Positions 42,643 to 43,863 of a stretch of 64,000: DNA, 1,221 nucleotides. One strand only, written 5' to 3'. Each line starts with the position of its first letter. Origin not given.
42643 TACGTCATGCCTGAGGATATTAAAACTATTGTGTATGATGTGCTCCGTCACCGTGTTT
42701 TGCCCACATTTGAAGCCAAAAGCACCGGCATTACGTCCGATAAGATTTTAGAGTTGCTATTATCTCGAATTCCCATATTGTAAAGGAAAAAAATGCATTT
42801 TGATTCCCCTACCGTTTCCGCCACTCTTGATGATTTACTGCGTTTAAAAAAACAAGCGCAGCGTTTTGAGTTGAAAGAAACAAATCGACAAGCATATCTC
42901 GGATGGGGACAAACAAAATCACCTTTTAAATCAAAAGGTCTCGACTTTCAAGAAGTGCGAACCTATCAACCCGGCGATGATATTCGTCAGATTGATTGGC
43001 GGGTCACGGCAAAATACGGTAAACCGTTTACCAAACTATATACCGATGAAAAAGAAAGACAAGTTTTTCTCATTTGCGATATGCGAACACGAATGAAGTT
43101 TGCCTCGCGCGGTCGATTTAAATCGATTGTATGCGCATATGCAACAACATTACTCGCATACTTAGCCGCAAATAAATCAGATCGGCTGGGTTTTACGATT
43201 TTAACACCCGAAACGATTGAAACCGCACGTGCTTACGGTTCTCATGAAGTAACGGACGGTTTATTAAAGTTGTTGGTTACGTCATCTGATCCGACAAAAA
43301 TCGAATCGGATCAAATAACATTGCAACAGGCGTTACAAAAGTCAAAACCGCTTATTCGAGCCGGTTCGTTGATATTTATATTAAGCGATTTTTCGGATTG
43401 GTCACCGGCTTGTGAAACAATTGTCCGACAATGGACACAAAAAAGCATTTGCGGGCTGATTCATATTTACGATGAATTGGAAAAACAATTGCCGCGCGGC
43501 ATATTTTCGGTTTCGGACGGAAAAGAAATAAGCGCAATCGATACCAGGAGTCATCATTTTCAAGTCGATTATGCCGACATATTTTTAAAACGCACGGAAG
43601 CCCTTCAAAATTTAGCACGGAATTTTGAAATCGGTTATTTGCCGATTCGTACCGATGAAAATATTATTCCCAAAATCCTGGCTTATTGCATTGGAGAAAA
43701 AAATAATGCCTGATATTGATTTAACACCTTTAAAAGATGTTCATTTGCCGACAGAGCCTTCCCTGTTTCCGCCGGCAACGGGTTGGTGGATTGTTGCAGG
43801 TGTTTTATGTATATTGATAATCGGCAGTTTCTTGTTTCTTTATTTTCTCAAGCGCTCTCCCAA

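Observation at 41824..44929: MoxR-DUF58-DUF4381 operon terminated by a WYL-like/TerB-like protein instead of BatA-type VWA membrane proteins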

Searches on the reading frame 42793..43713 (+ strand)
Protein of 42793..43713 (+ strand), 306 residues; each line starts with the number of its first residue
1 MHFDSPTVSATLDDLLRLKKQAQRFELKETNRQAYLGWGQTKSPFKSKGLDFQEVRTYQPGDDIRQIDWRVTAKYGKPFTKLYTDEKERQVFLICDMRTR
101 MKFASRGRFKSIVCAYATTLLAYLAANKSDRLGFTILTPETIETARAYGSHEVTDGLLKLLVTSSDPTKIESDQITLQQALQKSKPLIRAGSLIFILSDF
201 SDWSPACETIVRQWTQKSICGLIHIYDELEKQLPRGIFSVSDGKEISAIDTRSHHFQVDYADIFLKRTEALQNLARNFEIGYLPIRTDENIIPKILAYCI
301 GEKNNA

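Call 3: search_protein_families(library=pfam, proteins=[window:42793-43713:+], max_evalue=1)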
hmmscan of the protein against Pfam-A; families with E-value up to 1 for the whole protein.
window:42793-43713:+ (306 aa): 1 family
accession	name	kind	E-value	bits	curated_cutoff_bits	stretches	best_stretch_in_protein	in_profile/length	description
PF01882.25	DUF58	-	1.4e-30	106.5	23.4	1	54-264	1-210/216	Protein of unknown function DUF58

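Call 4: search_protein_families(library=ncbifam, proteins=[window:42793-43713:+], max_evalue=1)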
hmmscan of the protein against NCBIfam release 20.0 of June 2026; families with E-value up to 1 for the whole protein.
window:42793-43713:+ (306 aa): 0 families

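Call 49: find_homologous_proteins(query=window:42793-43710:+, max_evalue=1e-10)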
Query window:42793-43710:+ (306 aa): 608 proteins with E <= 1e-10 among 1395 candidates; the best 120 are listed.
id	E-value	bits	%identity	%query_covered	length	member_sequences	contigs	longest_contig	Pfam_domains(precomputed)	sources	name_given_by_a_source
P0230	9.5e-203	690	100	100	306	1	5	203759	PF01882.26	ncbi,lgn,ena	-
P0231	5.9e-166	569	81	100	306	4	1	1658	PF01882.26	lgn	-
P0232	1.2e-154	532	76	100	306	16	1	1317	PF01882.26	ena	-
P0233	5.7e-131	454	67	98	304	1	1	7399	PF01882.26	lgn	-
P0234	1.5e-121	423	63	97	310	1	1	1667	PF01882.26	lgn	-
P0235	4.4e-121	422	63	96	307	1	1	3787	PF01882.26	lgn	-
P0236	1.5e-119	417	61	96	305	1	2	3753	PF01882.26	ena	-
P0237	6.9e-119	415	61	96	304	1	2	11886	PF01882.26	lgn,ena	-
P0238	1.3e-118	414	61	96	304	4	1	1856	PF01882.26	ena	-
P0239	1.6e-112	394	58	99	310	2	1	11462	PF01882.26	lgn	-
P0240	4.3e-112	392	58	99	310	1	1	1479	PF01882.26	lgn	-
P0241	1.6e-109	384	57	96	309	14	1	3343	PF01882.26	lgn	-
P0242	5.3e-105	369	56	96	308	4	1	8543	PF01882.26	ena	-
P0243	6.2e-98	346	54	96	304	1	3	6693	PF01882.26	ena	-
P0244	1.5e-97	345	53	96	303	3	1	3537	PF01882.26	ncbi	-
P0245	1.7e-96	341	54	96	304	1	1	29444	PF01882.26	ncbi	-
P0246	8.8e-96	339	53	97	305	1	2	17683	PF01882.26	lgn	-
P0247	3.1e-94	334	50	97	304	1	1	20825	PF01882.26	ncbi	-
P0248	3.1e-94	334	52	96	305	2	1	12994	PF01882.26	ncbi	-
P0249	8.8e-94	332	52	96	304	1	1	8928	PF01882.26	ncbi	-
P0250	1.2e-93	332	52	96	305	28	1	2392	PF01882.26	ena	-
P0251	3.1e-91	324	52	96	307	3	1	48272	PF01882.26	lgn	-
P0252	2.9e-90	321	48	97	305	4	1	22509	PF01882.26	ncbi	-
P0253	1.3e-88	315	51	96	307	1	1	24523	PF01882.26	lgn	-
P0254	2.4e-86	308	49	94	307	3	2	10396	PF01882.26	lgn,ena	-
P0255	3.0e-86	308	48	98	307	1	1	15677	PF01882.26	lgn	-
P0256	5.5e-86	307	48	96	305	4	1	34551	PF01882.26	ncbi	-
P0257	2.6e-85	304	48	94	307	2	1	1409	PF01882.26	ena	-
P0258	9.7e-85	303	49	92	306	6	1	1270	PF01882.26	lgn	-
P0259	1.6e-84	302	47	98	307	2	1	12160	PF01882.26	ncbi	-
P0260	3.0e-84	301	49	97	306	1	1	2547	PF01882.26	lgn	-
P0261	5.5e-84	300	49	97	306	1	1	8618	PF01882.26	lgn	-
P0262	1.5e-83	299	47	98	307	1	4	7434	PF01882.26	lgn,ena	-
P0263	3.2e-83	298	48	96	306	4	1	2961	PF01882.26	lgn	-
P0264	1.5e-82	295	47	97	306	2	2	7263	PF01882.26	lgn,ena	-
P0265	1.7e-82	295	47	96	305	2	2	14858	PF01882.26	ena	-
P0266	2.2e-82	295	46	97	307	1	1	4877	PF01882.26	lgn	-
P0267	3.5e-82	294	49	96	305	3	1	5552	PF01882.26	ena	-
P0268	2.7e-81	291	44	97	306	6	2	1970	PF01882.26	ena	-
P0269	3.7e-81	291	47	96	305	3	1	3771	PF01882.26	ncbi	-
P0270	4.4e-81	291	46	98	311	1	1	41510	PF01882.26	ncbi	-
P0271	1.2e-80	289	43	97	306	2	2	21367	PF01882.26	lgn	-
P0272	3.2e-80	288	47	94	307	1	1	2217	PF01882.26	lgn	-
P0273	1.4e-79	286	45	97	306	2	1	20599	PF01882.26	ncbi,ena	-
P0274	5.0e-79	284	45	96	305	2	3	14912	PF01882.26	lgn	-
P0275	3.2e-78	281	45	97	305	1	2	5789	PF01882.26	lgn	-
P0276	3.5e-78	281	46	96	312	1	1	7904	PF01882.26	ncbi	-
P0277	1.6e-77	279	45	92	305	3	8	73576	PF01882.26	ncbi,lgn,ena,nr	ncbi:MAG: DUF58 domain-containing protein [Alphaproteobacteria bacterium]|nr:DUF58 domain-containing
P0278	3.1e-75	271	44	96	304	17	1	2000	PF01882.26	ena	-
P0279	4.7e-75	271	45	95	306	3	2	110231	PF01882.26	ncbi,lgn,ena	-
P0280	3.6e-74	268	45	96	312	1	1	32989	PF01882.26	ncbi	-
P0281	9.3e-73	263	45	94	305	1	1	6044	PF01882.26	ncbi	ncbi:MAG: DUF58 domain-containing protein [Alphaproteobacteria bacterium]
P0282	1.0e-72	263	44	93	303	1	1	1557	PF01882.26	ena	-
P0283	1.4e-72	263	43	96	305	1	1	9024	PF01882.26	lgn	-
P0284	2.9e-72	262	44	93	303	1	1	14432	PF01882.26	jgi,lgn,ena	-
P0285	6.1e-72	261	43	98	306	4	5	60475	PF01882.26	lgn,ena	-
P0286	6.1e-72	261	43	93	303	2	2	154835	PF01882.26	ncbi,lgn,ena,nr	ncbi:MAG: DUF58 domain-containing protein [Alphaproteobacteria bacterium]|nr:DUF58 domain-containing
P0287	1.7e-71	259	42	95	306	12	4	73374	PF01882.26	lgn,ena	-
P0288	1.9e-71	259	43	90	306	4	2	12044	PF01882.26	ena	-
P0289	3.2e-71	258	43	97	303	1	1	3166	PF01882.26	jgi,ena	-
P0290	3.7e-71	258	43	94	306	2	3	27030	PF01882.26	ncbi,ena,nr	ncbi:MAG: DUF58 domain-containing protein [Alphaproteobacteria bacterium]|nr:DUF58 domain-containing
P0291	4.3e-71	258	42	94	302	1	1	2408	PF01882.26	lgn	-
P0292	4.9e-71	258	44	96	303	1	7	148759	PF01882.26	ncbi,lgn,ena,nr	ncbi:MAG: DUF58 domain-containing protein [Alphaproteobacteria bacterium]|nr:DUF58 domain-containing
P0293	6.1e-71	257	42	96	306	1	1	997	PF01882.26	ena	-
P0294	7.1e-71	257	43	94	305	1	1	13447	PF01882.26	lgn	-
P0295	1.3e-70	256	44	99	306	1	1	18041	PF01882.26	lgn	-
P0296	1.3e-70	256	44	96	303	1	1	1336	PF01882.26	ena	-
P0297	2.3e-70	255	43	93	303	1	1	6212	PF01882.26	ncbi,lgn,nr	ncbi:MAG: DUF58 domain-containing protein [Pseudomonadota bacterium]|nr:DUF58 domain-containing prot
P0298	2.3e-70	255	45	93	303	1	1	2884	PF01882.26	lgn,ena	-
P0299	2.4e-70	255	43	93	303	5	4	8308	PF01882.26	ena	-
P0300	3.4e-70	255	42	95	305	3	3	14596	PF01882.26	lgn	-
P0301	4.9e-70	254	44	96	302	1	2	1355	PF01882.26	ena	-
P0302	5.5e-70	254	42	93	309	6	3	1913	PF01882.26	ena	-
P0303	1.0e-69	253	41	96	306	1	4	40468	PF01882.26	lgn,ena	-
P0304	2.8e-69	252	41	94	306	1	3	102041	PF01882.26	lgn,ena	-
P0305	3.1e-69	252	42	97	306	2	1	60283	PF01882.26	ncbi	-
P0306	3.1e-69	252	44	94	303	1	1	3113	PF01882.26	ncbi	-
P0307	3.9e-69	251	42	96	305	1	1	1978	PF01882.26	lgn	-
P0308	4.4e-69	251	42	97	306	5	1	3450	PF01882.26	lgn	-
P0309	5.1e-69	251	43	99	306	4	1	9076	PF01882.26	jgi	jgi:uncharacterized protein (DUF58 family)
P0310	6.2e-69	251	43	97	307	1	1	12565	PF01882.26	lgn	-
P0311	6.5e-69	251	42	94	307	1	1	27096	PF01882.26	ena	-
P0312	6.8e-69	251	40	94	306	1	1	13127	PF01882.26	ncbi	-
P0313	6.8e-69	251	41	92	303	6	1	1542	PF01882.26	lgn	-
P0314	7.8e-69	250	43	89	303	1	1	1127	PF01882.26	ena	-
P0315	8.3e-69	250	44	96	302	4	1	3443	PF01882.26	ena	-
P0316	9.0e-69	250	42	96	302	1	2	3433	PF01882.26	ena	-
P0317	1.2e-68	250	40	94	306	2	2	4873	PF01882.26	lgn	-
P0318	1.2e-68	250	43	96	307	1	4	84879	PF01882.26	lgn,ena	-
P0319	1.2e-68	250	43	89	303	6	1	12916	PF01882.26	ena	-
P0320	1.5e-68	249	43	96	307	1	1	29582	PF01882.26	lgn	-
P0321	1.6e-68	249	41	94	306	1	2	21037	PF01882.26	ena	-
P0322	2.7e-68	249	41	94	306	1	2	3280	PF01882.26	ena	-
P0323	2.7e-68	249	42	94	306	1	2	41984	PF01882.26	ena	-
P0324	3.2e-68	248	43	96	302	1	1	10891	PF01882.26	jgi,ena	-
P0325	3.9e-68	248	42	96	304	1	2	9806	PF01882.26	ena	-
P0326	4.6e-68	248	41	96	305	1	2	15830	PF01882.26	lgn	-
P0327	4.8e-68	248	43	95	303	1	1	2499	PF01882.26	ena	-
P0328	5.3e-68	248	41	98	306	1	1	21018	PF01882.26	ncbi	-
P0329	6.6e-68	247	43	94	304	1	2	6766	PF01882.26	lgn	-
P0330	1.2e-67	247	41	93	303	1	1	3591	PF01882.26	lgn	-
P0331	4.5e-67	245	41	93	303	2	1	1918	PF01882.26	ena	-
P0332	4.5e-67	245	41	96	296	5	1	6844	PF01882.26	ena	-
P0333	6.4e-67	244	40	96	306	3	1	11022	PF01882.26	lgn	-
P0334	7.1e-67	244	43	96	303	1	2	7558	PF01882.26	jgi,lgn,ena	-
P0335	7.6e-67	244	43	95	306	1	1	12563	PF01882.26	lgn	-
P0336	8.2e-67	244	41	96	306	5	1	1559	PF01882.26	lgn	-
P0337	1.0e-66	243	43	96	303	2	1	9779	PF01882.26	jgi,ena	-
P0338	1.2e-66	243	42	93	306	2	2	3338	PF01882.26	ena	-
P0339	2.1e-66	242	40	93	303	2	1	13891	PF01882.26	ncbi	-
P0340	2.6e-66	242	41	100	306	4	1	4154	PF01882.26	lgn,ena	-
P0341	2.7e-66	242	40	96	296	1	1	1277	PF01882.26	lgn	-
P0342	3.0e-66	242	42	87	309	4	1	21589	PF01882.26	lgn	-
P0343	3.2e-66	242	41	89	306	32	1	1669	PF01882.26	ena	-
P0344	4.3e-66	241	40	97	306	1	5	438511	PF01882.26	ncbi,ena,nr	ncbi:MAG: DUF58 domain-containing protein [Alphaproteobacteria bacterium]|nr:DUF58 domain-containing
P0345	5.7e-66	241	41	96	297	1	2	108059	PF01882.26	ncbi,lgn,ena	-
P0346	9.1e-66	240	41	91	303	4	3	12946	PF01882.26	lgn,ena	-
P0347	1.0e-65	240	41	90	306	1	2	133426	PF01882.26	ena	-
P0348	1.2e-65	240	40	94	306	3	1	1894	PF01882.26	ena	-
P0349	1.2e-65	240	42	99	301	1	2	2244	PF01882.26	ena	-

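Call 50: find_encoding_contigs(protein=P0344, flank=7000, max_places=1)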
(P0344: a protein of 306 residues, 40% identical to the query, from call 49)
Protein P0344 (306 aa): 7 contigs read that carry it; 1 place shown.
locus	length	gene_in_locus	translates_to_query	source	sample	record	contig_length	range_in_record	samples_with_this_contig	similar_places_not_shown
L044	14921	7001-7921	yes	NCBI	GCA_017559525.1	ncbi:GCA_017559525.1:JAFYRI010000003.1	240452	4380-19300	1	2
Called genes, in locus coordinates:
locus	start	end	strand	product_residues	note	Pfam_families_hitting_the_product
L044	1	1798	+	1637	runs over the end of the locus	-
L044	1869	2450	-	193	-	PF03167:UDG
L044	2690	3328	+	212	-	PF13441:Gly-zipper_YMGG, PF13488:Gly-zipper_Omp (weak), PF00691:OmpA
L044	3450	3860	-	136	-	-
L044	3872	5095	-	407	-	-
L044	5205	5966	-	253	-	PF00930:DPPIV_N (weak)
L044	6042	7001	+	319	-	PF20030:bpMoxR, PF07726:AAA_3, PF07728:AAA_5, PF17863:AAA_lid_2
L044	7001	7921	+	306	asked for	PF01882:DUF58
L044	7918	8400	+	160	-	PF14316:DUF4381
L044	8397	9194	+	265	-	-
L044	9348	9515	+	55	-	PF00471:Ribosomal_L33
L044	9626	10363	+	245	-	-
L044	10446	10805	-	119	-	PF01245:Ribosomal_L19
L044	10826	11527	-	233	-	PF01746:tRNA_m1G_MT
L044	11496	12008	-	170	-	PF01782:RimM, PF05239:PRC (weak), PF24986:PRC_RimM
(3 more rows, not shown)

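Call 51: find_encoding_contigs(protein=P0292, flank=7000, max_places=1)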
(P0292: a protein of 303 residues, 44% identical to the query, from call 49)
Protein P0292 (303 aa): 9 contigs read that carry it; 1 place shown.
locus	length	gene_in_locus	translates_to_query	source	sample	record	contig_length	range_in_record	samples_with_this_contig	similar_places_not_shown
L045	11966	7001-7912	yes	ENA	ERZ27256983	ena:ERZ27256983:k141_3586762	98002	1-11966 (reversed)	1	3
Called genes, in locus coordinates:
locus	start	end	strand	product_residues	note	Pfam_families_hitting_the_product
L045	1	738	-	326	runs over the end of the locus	PF01384:PHO4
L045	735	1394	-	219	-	PF01865:PhoU_div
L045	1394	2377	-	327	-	PF03462:PCRF, PF00472:RF-1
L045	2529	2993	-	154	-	-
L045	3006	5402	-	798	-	PF00912:Transgly, PF17092:PCB_OB, PF00905:Transpeptidase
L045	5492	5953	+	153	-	PF02580:Tyr_Deacylase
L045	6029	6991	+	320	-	PF00493:MCM (weak), PF20030:bpMoxR, PF07726:AAA_3, PF07728:AAA_5, PF17863:AAA_lid_2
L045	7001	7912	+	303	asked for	PF01882:DUF58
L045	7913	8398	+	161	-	PF14316:DUF4381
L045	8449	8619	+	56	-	PF00471:Ribosomal_L33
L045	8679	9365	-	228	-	PF00072:Response_reg, PF00486:Trans_reg_C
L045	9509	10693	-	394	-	PF00162:PGK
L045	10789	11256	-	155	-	-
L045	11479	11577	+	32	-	-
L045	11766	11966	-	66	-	?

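Call 52: find_encoding_contigs(protein=P0286, flank=7000, max_places=1)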
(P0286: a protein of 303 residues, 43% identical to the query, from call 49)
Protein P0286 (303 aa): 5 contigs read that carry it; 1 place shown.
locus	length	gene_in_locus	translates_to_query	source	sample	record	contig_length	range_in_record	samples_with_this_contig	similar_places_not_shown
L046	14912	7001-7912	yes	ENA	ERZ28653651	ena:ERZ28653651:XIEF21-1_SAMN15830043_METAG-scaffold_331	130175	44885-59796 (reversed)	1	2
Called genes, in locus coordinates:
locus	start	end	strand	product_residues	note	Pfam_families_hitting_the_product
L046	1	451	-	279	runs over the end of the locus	PF00563:EAL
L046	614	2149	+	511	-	PF01676:Metalloenzyme, PF06415:iPGM_N, PF01663:Phosphodiest (faint)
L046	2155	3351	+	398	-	PF01551:Peptidase_M23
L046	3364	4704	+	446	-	PF22694:CtpB_N-like, PF00595:PDZ, PF13180:PDZ_2, PF17820:PDZ_6, PF03572:Peptidase_S41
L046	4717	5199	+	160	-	PF00293:NUDIX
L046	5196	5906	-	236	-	-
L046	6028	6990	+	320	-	PF20030:bpMoxR, PF07726:AAA_3, PF07728:AAA_5, PF17863:AAA_lid_2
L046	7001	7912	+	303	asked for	PF01882:DUF58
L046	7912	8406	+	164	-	PF14316:DUF4381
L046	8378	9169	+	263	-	-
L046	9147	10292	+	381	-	PF13641:Glyco_tranf_2_3, PF00535:Glycos_transf_2, PF10111:Glyco_tranf_2_2 (weak)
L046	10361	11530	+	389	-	-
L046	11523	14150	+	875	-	PF02811:PHP (weak), PF02446:Glyco_hydro_77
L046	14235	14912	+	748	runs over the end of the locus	PF22019:GlgB_N, PF02922:CBM_48, PF00128:Alpha-amylase, PF02806:Alpha-amylase_C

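Call 58: search_protein_families(library=padloc, proteins=[window:42793-43713:+], max_evalue=0.01)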
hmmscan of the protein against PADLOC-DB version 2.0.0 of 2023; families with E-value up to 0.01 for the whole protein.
window:42793-43713:+ (306 aa): 0 families

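Call 65: search_dna_similar(query=window:42793-43710:+, collection=plasmids, mode=protein, max_rows=12, max_evalue=1e-8)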
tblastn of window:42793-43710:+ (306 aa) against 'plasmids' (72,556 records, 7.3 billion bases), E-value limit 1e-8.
Records with a match: 102; places in all: 107; records where one place covers at least 80% of the query: 82.
Best place of each record, by identity: <60% 102.
By first word of the organism name: Sinorhizobium 24; Rhizobium 19; Ensifer 9; Vibrio 7; Pantoea 6; Cupriavidus 4; Persicobacter 3; Azospirillum 2; Photobacterium 2; Prevotella 2; and 20 more.
By predicted mobility (MOB-suite, as given by PLSDB): non-mobilizable 69; mobilizable 18; conjugative 15.
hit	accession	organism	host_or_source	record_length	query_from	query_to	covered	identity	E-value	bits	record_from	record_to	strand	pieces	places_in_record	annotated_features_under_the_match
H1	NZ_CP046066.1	Vibrio sp. THAF191d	pure culture,Surface of a polyethylene ...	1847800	5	295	95%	32.2%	5e-31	129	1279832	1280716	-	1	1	none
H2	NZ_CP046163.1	Vibrio sp. THAF191c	pure culture,Surface of a polyethylene ...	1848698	5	295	95%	32.2%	5e-31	129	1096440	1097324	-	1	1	none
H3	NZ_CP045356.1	Vibrio sp. THAF64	pure culture,Surface of a sandy ...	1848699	5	295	95%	32.2%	5e-31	129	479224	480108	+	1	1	none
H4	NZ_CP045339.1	Vibrio sp. THAF190c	pure culture,Surface of a polyethylene ...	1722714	5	295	95%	31.6%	1e-28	123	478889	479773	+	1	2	none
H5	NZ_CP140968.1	Sinorhizobium medicae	Medicago lupulina,whole organism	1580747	11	295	93%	32.2%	1e-26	117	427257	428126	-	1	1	none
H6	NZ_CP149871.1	Sinorhizobium medicae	Melilotus albus,Cell Culture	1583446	11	295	93%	32.2%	1e-26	117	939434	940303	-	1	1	none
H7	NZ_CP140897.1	Sinorhizobium medicae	Medicago lupulina,whole organism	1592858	11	295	93%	32.2%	1e-26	117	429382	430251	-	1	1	none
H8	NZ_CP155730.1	Sagittula stellata E-37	Pure Culture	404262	8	296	94%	31.5%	4e-40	156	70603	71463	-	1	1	DUF58 domain-containing protein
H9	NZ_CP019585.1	Sinorhizobium meliloti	Medicago arborea,tissue sample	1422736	4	295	95%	31.1%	2e-27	119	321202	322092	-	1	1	record has no annotation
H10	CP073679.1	Sinorhizobium meliloti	Medicago truncatula,cell culture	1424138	4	295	95%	31.1%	2e-27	119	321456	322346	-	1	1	DUF58 domain-containing protein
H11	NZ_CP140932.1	Sinorhizobium medicae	Medicago lupulina,whole organism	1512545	11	295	93%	31.9%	3e-26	115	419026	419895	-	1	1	none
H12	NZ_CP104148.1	Sinorhizobium medicae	Trigonella foenum-graecum,cell culture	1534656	11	295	93%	31.9%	3e-26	115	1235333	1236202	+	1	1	none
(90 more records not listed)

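Call 66: get_annotated_region(hit=H8, flank=6000)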
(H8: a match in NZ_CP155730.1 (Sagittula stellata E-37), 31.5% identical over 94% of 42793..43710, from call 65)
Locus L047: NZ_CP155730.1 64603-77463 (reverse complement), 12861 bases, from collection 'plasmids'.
description: Sagittula stellata E-37 plasmid unnamed1, complete sequence
organism: Sagittula stellata E-37 (NCBI taxid 388399)
taxonomy: Bacteria; Pseudomonadota; Alphaproteobacteria; Rhodobacterales; Roseobacteraceae; Sagittula; Sagittula stellata; Sagittula stellata E-37
host: -; source: Pure Culture; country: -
typing (MOB-suite, as given by PLSDB): conjugative; replicon rep_cluster_508; relaxase MOBP; mating-pair formation MPF_T
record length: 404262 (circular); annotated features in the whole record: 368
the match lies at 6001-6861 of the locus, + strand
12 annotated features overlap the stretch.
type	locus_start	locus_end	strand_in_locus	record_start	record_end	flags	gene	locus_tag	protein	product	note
CDS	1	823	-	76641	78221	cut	-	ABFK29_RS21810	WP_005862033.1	ABC transporter substrate-binding protein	-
CDS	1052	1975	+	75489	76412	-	-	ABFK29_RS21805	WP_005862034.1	LysR family transcriptional regulator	GO:0006355 - regulation of DNA-templated transcription [Evidence IEA]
CDS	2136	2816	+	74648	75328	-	-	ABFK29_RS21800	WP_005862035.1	response regulator transcription factor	GO:0000160 - phosphorelay signal transduction system [Evidence IEA]; GO:0006355 - regulation of DNA-templated ...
CDS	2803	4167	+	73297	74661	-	-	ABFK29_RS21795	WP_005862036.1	HAMP domain-containing sensor histidine kinase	GO:0007165 - signal transduction [Evidence IEA]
CDS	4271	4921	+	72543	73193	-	-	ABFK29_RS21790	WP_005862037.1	YfdX family protein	-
CDS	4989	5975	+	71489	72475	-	-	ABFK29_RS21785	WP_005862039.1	MoxR family ATPase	-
CDS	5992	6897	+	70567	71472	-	-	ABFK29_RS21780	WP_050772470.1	DUF58 domain-containing protein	-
CDS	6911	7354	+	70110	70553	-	-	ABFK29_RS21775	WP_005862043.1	DUF4381 domain-containing protein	-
CDS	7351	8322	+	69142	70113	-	-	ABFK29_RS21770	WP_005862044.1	VWA domain-containing protein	-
CDS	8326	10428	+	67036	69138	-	-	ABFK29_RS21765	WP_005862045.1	VWA domain-containing protein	-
CDS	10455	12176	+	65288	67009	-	-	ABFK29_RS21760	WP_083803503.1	BatD family protein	-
CDS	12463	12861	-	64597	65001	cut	-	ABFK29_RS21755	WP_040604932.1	Rrf2 family transcriptional regulator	-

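Call 67: get_annotated_region(hit=H10, flank=6000)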
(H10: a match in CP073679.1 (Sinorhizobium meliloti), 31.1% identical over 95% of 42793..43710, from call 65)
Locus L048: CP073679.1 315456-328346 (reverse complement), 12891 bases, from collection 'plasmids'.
description: Sinorhizobium meliloti strain ABS7 plasmid pSymA, complete sequence
organism: Sinorhizobium meliloti (NCBI taxid 382)
taxonomy: Bacteria; Pseudomonadota; Alphaproteobacteria; Hyphomicrobiales; Rhizobiaceae; Sinorhizobium; Sinorhizobium meliloti
host: -; source: Medicago truncatula,cell culture; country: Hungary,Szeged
typing (MOB-suite, as given by PLSDB): conjugative; relaxase MOBQ; mating-pair formation MPF_T
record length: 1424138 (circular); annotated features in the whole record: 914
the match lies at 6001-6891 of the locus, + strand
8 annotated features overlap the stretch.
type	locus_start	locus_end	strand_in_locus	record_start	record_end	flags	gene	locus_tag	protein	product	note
CDS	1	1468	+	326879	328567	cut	aspT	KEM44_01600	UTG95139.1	aspartate-alanine antiporter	-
CDS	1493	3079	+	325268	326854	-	-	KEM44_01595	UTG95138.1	bifunctional aspartate transaminase/aspartate 4-decarboxylase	-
CDS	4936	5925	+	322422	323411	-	-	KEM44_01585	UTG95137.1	AAA family ATPase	-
CDS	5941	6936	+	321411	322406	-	-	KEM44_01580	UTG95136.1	DUF58 domain-containing protein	-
CDS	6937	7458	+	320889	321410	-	-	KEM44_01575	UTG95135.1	DUF4381 domain-containing protein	-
CDS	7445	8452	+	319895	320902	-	-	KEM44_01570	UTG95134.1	VWA domain-containing protein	-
CDS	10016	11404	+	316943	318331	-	-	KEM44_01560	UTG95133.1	BatD family protein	-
CDS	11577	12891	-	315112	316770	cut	-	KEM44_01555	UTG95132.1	arylsulfatase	-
